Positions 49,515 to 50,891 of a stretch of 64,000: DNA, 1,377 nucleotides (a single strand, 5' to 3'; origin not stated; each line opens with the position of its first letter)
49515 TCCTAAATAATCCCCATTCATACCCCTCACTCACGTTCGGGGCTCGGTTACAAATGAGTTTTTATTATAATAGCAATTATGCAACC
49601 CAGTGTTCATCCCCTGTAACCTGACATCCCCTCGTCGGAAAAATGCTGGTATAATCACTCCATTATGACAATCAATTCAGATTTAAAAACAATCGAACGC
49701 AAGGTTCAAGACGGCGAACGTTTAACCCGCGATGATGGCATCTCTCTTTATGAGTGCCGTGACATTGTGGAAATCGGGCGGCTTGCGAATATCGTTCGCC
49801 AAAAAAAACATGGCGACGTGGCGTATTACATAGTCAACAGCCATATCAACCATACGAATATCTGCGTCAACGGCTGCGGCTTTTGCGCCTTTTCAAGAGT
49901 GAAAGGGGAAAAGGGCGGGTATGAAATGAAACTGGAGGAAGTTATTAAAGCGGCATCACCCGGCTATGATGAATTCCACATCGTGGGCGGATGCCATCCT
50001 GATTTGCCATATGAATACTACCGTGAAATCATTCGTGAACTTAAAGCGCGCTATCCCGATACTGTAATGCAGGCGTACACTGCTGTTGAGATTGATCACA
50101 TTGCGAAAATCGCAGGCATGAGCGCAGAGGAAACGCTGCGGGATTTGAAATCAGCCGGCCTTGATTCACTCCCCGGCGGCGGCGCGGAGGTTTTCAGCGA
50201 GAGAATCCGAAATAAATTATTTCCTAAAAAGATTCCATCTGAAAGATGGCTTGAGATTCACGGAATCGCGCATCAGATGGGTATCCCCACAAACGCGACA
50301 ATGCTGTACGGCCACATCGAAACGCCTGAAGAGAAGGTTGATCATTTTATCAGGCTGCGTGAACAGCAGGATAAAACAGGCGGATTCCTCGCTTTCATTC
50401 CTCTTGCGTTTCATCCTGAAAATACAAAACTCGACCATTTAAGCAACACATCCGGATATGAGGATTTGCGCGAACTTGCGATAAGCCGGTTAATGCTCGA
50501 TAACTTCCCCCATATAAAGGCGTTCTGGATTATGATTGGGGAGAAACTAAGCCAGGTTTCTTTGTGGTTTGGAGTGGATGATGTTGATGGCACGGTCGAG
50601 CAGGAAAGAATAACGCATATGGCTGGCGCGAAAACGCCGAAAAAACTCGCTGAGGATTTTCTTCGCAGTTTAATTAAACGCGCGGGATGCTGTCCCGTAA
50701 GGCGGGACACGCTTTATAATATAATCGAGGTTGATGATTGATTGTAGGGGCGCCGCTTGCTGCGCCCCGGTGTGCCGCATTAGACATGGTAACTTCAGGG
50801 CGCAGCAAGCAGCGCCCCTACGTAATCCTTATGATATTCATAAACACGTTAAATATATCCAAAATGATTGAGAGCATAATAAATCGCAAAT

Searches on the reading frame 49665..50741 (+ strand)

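Call 66: search_protein_families(library=pfam, proteins=[window:49665-50741:+], max_evalue=0.00001)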
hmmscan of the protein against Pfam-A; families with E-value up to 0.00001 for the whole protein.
window:49665-50741:+ (358 aa): 2 families
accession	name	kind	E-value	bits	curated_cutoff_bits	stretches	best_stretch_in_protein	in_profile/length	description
PF04055.27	Radical_SAM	-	1.5e-19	71.2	29.5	1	61-226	1-161/166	Radical SAM superfamily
PF19288.4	CofH_C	-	2.9e-18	66.3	27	1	240-355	3-120/125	CofH/MqnC C-terminal region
